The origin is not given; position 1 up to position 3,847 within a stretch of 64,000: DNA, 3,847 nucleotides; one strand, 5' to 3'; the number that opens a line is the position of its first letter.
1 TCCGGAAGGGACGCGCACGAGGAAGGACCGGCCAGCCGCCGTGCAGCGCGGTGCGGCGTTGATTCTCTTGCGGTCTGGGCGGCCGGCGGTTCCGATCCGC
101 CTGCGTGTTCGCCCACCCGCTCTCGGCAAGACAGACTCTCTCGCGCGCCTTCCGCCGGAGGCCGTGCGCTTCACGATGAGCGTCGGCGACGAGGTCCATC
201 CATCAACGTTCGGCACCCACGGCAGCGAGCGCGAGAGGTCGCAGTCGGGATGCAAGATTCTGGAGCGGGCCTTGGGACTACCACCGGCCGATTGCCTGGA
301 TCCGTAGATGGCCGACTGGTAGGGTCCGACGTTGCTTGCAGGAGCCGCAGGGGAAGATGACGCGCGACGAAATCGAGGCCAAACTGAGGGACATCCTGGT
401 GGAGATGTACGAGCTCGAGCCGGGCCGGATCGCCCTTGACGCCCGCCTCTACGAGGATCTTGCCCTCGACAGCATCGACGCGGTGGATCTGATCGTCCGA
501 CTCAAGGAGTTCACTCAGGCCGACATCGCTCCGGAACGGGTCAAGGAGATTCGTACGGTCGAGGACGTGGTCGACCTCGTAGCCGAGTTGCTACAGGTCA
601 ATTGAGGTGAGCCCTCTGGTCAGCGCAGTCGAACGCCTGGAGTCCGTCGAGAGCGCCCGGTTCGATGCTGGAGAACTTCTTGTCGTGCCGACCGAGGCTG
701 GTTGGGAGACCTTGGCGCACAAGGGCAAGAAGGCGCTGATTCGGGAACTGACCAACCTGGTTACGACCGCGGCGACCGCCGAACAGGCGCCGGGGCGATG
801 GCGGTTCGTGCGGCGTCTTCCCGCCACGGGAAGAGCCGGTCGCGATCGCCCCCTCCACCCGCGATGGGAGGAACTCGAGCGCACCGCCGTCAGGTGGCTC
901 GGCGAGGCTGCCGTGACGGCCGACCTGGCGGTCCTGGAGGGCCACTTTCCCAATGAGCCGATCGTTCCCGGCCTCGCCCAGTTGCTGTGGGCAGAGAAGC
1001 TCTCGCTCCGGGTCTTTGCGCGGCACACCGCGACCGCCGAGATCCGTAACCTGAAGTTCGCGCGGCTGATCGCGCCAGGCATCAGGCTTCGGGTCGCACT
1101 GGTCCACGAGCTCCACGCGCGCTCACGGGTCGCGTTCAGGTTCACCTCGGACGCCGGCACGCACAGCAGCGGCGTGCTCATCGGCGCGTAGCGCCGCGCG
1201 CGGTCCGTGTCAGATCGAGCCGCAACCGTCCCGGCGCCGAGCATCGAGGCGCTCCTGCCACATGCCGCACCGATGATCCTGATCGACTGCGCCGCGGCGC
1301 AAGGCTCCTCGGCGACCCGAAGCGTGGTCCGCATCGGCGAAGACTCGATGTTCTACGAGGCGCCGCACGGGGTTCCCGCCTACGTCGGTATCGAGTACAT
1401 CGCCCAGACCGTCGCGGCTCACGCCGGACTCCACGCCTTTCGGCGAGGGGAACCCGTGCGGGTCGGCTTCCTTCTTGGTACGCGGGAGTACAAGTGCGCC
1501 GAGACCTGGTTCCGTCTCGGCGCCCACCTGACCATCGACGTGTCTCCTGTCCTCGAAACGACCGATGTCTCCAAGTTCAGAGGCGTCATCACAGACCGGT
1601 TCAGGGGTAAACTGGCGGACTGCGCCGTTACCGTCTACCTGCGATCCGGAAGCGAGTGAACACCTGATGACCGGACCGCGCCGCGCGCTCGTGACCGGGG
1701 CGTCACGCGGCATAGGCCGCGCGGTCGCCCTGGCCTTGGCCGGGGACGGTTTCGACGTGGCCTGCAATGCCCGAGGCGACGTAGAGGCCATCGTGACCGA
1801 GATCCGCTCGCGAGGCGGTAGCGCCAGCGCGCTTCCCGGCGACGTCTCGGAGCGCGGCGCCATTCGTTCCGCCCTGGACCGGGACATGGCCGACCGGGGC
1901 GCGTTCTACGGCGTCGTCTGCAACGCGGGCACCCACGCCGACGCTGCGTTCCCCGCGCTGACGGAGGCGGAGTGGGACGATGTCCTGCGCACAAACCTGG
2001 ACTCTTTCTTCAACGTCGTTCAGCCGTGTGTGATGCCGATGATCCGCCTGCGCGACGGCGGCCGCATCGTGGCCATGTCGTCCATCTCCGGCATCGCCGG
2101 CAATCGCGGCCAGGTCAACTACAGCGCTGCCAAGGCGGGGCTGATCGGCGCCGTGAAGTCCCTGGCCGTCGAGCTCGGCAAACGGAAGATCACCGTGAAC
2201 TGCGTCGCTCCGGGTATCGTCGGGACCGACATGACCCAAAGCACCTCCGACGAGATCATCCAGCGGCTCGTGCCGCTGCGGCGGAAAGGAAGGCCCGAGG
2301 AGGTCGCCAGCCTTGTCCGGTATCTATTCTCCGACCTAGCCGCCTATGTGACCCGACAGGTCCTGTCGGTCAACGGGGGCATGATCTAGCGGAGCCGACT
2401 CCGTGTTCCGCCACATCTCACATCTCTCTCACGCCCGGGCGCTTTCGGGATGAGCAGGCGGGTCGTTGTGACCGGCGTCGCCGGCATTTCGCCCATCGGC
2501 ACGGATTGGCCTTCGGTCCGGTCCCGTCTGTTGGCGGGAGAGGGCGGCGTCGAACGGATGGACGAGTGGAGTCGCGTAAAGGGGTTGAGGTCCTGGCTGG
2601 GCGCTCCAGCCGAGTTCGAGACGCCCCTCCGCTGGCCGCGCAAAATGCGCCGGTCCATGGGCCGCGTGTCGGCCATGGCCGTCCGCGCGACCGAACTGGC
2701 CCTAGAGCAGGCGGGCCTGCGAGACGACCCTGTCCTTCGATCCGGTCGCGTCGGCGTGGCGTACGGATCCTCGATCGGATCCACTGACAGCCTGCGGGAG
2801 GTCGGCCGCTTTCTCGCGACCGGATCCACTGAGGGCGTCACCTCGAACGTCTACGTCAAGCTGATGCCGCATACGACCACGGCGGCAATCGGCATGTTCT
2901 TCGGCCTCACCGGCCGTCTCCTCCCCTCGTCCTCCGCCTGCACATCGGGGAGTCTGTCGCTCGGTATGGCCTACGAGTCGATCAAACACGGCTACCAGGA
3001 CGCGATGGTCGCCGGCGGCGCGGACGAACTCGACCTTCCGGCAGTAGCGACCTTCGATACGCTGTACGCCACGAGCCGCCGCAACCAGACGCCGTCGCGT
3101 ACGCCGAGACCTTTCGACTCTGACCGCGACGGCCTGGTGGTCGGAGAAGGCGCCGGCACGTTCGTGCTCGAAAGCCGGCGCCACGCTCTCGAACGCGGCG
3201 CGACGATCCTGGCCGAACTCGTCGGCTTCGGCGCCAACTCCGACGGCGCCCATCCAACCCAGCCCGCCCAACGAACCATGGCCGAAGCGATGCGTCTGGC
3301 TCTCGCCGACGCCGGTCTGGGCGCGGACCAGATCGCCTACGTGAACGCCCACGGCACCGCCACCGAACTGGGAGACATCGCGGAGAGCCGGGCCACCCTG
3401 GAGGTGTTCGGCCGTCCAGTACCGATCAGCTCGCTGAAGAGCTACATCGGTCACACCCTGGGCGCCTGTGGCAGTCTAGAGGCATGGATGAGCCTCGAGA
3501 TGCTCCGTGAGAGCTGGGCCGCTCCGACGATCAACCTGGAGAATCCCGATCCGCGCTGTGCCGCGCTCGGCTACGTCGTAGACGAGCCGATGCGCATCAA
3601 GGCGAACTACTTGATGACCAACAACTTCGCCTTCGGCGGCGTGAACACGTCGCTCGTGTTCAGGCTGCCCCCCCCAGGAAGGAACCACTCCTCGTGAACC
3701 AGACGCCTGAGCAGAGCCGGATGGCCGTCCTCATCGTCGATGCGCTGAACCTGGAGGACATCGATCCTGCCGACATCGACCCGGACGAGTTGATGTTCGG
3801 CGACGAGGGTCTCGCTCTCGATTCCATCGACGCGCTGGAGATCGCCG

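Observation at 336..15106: Aryl-polyene (xanthomonadin/APE-type) biosynthetic gene cluster carrying an embedded flavin-dependent halogenase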

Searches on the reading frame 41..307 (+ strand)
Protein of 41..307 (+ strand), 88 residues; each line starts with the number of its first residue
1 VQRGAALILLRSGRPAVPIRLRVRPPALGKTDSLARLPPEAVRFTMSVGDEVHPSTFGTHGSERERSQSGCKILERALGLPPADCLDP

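Call 3: search_protein_families(library=pfam, proteins=[window:41-307:+], max_evalue=0.01)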
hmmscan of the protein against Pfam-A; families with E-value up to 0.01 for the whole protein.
window:41-307:+ (88 aa): 0 families

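Call 19: search_protein_families(library=ncbifam, proteins=[window:41-307:+], max_evalue=0.01)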
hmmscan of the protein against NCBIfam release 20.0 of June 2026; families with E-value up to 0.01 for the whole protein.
window:41-307:+ (88 aa): 0 families

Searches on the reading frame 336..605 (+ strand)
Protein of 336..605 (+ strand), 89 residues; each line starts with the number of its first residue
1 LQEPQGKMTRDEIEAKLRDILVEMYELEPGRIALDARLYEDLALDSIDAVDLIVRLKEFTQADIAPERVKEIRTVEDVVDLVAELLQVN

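Call 3: search_protein_families(library=pfam, proteins=[window:336-605:+], max_evalue=0.01)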
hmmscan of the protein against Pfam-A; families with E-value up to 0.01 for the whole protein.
window:336-605:+ (89 aa): 1 family
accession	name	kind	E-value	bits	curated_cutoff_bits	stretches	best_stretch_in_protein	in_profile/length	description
PF00550.31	PP-binding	-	7.8e-11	42.5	20.8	1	16-82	2-67/67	Phosphopantetheine attachment site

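Call 8: search_protein_families(library=ncbifam, proteins=[window:336-605:+], max_evalue=0.001)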
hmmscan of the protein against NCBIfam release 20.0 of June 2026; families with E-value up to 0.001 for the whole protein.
window:336-605:+ (89 aa): 15 families
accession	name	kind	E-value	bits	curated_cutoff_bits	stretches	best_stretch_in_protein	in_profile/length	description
NF003757.0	PRK05350.1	equivalog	4.3e-28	97.3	65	1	8-87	2-81/83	acyl carrier protein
NF002148.0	PRK00982.1-2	subfamily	8.5e-14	51.2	71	1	10-84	2-76/79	acyl carrier protein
TIGR00517.1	acyl_carrier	equivalog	1.3e-13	50.7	70.45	1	11-84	2-75/77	acyl carrier protein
NF002150.0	PRK00982.1-4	subfamily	7e-13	48.6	66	1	8-84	1-77/80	acyl carrier protein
NF002147.0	PRK00982.1-1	equivalog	1.2e-10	41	84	1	8-84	3-79/83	acyl carrier protein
NF002151.0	PRK00982.1-5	equivalog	1.2e-09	38.1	92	1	12-84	3-75/78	acyl carrier protein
NF002149.0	PRK00982.1-3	equivalog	1.3e-09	37.9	106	1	11-84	2-75/78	acyl carrier protein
NF009104.0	PRK12449.1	equivalog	5.8e-09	35.8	70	1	8-84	1-77/80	acyl carrier protein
NF040636.1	AcpM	exception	9.2e-09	35.2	146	1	9-85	2-78/93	meromycolate extension acyl carrier protein AcpM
NF006031.0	PRK08172.1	equivalog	1.1e-07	32.4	76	1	12-86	4-78/82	acyl carrier protein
NF005798.0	PRK07639.1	equivalog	1.4e-05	25.4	100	1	8-85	1-81/91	petrobactin biosynthesis protein AsbD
NF058660.1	cispen_ACP_AmcB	equivalog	3.5e-05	23.9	80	1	12-85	1-78/80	cispentacin biosynthesis acyl carrier protein AmcB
NF004533.0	PRK05883.1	equivalog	0.0003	20.6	72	1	9-77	20-88/100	acyl carrier protein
NF003464.0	PRK05087.1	equivalog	0.00046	20.2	68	1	12-66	2-56/78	D-alanine--poly(phosphoribitol) ligase subunit DltC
NF006617.0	PRK09184.1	subfamily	0.0005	20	70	1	8-53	9-58/96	phosphopantetheine-binding protein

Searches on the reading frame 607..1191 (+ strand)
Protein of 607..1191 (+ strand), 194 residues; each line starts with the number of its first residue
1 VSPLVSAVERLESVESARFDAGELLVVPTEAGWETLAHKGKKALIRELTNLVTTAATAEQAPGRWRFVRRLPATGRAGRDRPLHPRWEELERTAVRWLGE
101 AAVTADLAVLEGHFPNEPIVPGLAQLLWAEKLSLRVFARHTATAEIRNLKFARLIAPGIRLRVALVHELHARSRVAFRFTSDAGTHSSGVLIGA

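Call 3: search_protein_families(library=pfam, proteins=[window:607-1191:+], max_evalue=0.01)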
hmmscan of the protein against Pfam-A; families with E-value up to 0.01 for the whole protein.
window:607-1191:+ (194 aa): 2 families
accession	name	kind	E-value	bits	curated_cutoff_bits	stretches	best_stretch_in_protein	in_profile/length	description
PF22818.2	ApeI-like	-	3.6e-07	30.9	28.5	1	104-169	23-88/119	ApeI dehydratase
PF07977.19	FabA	-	0.00056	20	23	1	99-165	29-108/138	FabA-like domain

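Call 8: search_protein_families(library=ncbifam, proteins=[window:607-1191:+], max_evalue=0.001)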
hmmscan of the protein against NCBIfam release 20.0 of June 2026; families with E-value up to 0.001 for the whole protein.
window:607-1191:+ (194 aa): 2 families
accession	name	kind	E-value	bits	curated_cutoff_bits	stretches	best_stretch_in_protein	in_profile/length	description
TIGR01750.1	fabZ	equivalog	8e-06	25.7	155.15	1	99-172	33-116/141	3-hydroxyacyl-ACP dehydratase FabZ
NF000582.1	PRK00006.1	equivalog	4.2e-05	23.5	113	1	98-173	31-113/137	3-hydroxyacyl-ACP dehydratase FabZ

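Call 28: search_solved_structures(query=window:607-1191:+, max_evalue=0.01)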
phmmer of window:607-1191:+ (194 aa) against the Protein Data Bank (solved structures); distinct sequences matched with E-value up to 0.01: 2.
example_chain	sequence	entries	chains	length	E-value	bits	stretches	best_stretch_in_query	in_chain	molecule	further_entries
3esi_A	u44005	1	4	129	9.5e-09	38.7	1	103-179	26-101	uncharacterized protein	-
6qsr_A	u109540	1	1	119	7.4e-05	26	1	109-187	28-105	AMP-dependent synthetase and ligase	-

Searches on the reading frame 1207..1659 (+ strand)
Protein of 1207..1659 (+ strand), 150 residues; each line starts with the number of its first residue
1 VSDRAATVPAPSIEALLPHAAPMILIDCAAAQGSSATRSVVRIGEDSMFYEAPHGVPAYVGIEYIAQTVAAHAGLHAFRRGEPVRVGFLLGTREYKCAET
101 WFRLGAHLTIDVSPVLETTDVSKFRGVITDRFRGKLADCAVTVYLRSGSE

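Call 3: search_protein_families(library=pfam, proteins=[window:1207-1659:+], max_evalue=0.01)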
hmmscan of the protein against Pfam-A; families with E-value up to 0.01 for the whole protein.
window:1207-1659:+ (150 aa): 1 family
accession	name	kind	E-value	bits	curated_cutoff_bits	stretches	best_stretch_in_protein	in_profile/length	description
PF22817.2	ApeP-like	-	2.4e-09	37.4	27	1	16-123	10-120/158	ApeP dehydratase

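Call 8: search_protein_families(library=ncbifam, proteins=[window:1207-1659:+], max_evalue=0.001)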
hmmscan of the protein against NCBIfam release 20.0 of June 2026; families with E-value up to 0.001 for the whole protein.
window:1207-1659:+ (150 aa): 0 families

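Call 29: search_solved_structures(query=window:1207-1659:+, max_evalue=0.01)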
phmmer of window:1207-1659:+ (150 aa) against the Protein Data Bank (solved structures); distinct sequences matched with E-value up to 0.01: 1.
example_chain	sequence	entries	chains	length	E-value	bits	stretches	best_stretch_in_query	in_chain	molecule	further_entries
6qsr_B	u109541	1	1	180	1.6e-08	37.7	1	13-129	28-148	Beta-hydroxyacyl-(Acyl-carrier-protein) dehydratase FabA/FabZ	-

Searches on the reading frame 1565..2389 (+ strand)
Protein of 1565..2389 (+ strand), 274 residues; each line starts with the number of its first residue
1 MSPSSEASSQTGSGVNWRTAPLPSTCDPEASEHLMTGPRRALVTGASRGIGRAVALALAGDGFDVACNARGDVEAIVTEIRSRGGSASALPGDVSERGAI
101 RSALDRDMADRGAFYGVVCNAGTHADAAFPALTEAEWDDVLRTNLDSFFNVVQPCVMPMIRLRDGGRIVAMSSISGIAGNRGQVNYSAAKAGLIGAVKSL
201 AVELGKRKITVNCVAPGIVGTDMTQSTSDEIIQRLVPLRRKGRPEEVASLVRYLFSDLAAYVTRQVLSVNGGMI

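Call 3: search_protein_families(library=pfam, proteins=[window:1565-2389:+], max_evalue=0.01)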
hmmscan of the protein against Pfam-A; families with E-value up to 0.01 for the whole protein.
window:1565-2389:+ (274 aa): 3 families
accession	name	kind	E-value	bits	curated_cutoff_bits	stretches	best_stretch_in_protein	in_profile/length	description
PF13561.12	adh_short_C2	-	8.7e-52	176.5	27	1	45-273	1-235/236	Enoyl-(Acyl carrier protein) reductase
PF00106.31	adh_short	-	4.4e-47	160.5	26.6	1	41-229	3-192/195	short chain dehydrogenase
PF08659.16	KR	-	4.7e-18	66.2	22.6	1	42-193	4-156/180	KR domain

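Call 8: search_protein_families(library=ncbifam, proteins=[window:1565-2389:+], max_evalue=0.001)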
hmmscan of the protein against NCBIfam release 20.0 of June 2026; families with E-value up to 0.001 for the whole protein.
window:1565-2389:+ (274 aa): 231 families (the best 25 are shown)
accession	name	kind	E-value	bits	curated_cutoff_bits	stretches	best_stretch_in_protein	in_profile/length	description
NF004200.0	PRK05653.1-5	equivalog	2.1e-105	351.6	273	1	39-274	3-242/242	3-oxoacyl-ACP reductase FabG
TIGR01831.1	fabG_rel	equivalog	4.2e-103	343.9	338.85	1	42-274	2-239/239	3-ketoacyl-ACP reductase FabG2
NF009466.0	PRK12826.1-2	subfamily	5.5e-76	255.3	222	1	39-273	4-244/248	3-oxoacyl-ACP reductase FabG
TIGR01830.1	3oxo_ACP_reduc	equivalog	7.1e-72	242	297.75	1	41-273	1-238/239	3-oxoacyl-[acyl-carrier-protein] reductase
NF053542.1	FlxB_rubin_SDR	equivalog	1.2e-68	231.4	340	1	40-273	2-239/239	flexirubin biosynthesis SDR family reductase FlxB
NF004197.0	PRK05653.1-1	equivalog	1.1e-62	211.9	332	1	39-274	8-247/249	3-oxoacyl-ACP reductase FabG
TIGR01829.1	AcAcCoA_reduct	subfamily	1.1e-60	205.4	302.1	1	40-273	2-240/242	acetoacetyl-CoA reductase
NF009464.0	PRK12824.1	subfamily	4.9e-60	203.2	269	1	39-273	3-242/245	3-oxoacyl-ACP reductase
NF004198.0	PRK05653.1-3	equivalog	1.3e-58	198.4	296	1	39-273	8-246/248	3-oxoacyl-ACP reductase FabG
NF004199.0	PRK05653.1-4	equivalog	1.2e-53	182.2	301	1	39-273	6-245/247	3-oxoacyl-ACP reductase FabG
NF009547.0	PRK12936.1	subfamily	1.9e-52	178.3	436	1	38-273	6-242/245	3-ketoacyl-(acyl-carrier-protein) reductase NodG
NF006110.0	PRK08261.1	equivalog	2.2e-52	178.5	410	1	38-271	214-448/454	3-oxoacyl-ACP reductase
NF005559.1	PRK07231.1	subfamily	1.9e-51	174.9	215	1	39-273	5-247/249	glucose 1-dehydrogenase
NF009546.0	PRK12935.1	equivalog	6.6e-50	170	418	1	40-273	8-245/247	acetoacetyl-CoA reductase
NF047420.2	EF_P_mod_YmfI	equivalog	9e-50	169.6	238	1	41-273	2-235/236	elongation factor P 5-aminopentanone reductase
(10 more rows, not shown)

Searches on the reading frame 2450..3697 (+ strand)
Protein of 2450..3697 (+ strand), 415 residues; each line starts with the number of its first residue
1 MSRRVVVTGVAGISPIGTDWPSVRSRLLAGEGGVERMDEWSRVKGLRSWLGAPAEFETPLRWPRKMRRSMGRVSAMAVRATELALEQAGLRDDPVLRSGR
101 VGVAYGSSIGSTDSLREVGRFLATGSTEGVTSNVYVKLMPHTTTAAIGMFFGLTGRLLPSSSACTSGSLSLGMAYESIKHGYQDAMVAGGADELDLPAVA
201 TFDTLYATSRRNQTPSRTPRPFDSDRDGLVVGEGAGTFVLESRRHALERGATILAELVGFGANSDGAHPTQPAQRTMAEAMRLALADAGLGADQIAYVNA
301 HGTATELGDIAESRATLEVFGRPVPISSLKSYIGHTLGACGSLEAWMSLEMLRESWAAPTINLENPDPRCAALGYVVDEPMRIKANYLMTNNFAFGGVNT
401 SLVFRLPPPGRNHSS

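Call 3: search_protein_families(library=pfam, proteins=[window:2450-3697:+], max_evalue=0.01)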
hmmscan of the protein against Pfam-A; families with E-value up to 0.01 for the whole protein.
window:2450-3697:+ (415 aa): 2 families
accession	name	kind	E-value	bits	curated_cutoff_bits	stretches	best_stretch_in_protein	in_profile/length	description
PF00109.32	ketoacyl-synt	-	1.8e-35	123.2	20.8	1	3-245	2-251/252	Beta-ketoacyl synthase, N-terminal domain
PF02801.28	Ketoacyl-synt_C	-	2.6e-28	98.9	20.8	1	254-364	1-119/119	Beta-ketoacyl synthase, C-terminal domain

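Call 8: search_protein_families(library=ncbifam, proteins=[window:2450-3697:+], max_evalue=0.001)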
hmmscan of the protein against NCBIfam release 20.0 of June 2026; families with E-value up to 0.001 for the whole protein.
window:2450-3697:+ (415 aa): 25 families
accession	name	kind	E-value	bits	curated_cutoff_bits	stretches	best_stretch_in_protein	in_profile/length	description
NF006587.0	PRK09116.1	equivalog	1.4e-185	616.8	470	1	3-405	2-405/408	beta-ketoacyl-ACP synthase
TIGR03150.1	fabF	equivalog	5.4e-102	341.5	493.75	1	3-405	1-407/407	beta-ketoacyl-ACP synthase II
NF005589.0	PRK07314.1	subfamily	1.7e-99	333.4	387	1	2-405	3-410/413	beta-ketoacyl-ACP synthase II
NF004970.0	PRK06333.1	subfamily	5.7e-86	289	525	1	2-405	3-420/424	beta-ketoacyl-ACP synthase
NF005935.0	PRK07967.1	equivalog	2.3e-78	263.8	630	1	3-405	2-402/406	beta-ketoacyl-ACP synthase I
NF006274.0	PRK08439.1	equivalog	2.2e-71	240.8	621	1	3-405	2-404/406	beta-ketoacyl-ACP synthase II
NF006434.0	PRK08722.1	equivalog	1.9e-70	237.8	759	1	2-405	3-412/414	beta-ketoacyl-ACP synthase II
NF005916.1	PRK07910.1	equivalog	1.9e-65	221.4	560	1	4-404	13-415/418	KasA/KasB family beta-ketoacyl-ACP synthase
NF006618.0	PRK09185.1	subfamily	5.6e-63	213.3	407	1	3-404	3-390/394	beta-ketoacyl-ACP synthase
NF005076.0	PRK06501.1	equivalog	1.5e-61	208.6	629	1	5-405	13-421/425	beta-ketoacyl-ACP synthase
NF005490.0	PRK07103.1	equivalog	4.2e-58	197.4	445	1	3-405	4-411/414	polyketide beta-ketoacyl:acyl carrier protein synthase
NF058662.1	cispenta_AmcF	equivalog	7.9e-58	196.2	325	1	5-405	2-368/369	cispentacin biosynthesis acyltransferase subunit AmcF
NF004618.0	PRK05952.1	equivalog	4.8e-50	170.6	455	1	4-404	3-380/384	beta-ketoacyl-ACP synthase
NF045894.1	PKS_plus_SDR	equivalog_domain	1.6e-30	105.6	1740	1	84-368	101-381/1515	type I polyketide synthase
NF040607.1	mycolic_Pks13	equivalog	4.7e-24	84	2100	1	76-369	191-481/1680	polyketide synthase Pks13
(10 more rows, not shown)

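Call 21: find_encoding_contigs(protein=window:2450-3697:+, flank=10000, max_places=4)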
Protein window:2450-3697:+ (415 aa): 1 contig read that carries it; 1 place shown.
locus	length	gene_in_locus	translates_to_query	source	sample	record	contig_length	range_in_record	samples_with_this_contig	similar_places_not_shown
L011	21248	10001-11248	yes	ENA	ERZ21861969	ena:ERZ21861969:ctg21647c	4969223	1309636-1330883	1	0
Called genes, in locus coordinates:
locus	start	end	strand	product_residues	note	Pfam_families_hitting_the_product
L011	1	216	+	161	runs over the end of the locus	-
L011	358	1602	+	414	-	PF13175:AAA_15 (weak), PF13304:AAA_21 (weak)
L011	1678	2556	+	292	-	-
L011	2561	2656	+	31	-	-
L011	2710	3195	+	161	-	PF01527:HTH_Tnp_1 (weak)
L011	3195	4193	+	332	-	PF00665:rve, PF13683:rve_3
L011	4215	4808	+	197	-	-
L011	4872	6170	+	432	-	PF01336:tRNA_anti-codon, PF00152:tRNA-synt_2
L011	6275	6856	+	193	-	PF00636:Ribonuclease_3, PF14622:Ribonucleas_3_3, PF00035:dsrm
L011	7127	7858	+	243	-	PF01553:Acyltransferase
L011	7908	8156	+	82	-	PF00550:PP-binding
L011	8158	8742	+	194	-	PF22818:ApeI-like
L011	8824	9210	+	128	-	PF22817:ApeP-like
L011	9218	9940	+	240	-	PF00106:adh_short, PF08659:KR, PF13561:adh_short_C2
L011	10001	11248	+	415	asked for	PF00109:ketoacyl-synt, PF02801:Ketoacyl-synt_C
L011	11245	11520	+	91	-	-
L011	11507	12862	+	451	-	PF00501:AMP-binding, PF13193:AMP-binding_C (weak)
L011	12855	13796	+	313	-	PF03279:Lip_A_acyltrans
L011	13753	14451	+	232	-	-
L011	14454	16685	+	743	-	-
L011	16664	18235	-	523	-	PF01266:DAO (weak), PF01494:FAD_binding_3, PF04820:Trp_halogenase (weak), PF05834:Lycopene_cycl (faint), PF07992:Pyr_redox_2 (weak), PF13450:NAD_binding_8 (weak), PF04820:Trp_halogenase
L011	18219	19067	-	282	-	PF13723:Ketoacyl-synt_2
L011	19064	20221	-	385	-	PF00109:ketoacyl-synt, PF02801:Ketoacyl-synt_C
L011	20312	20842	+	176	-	-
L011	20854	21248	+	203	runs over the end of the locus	-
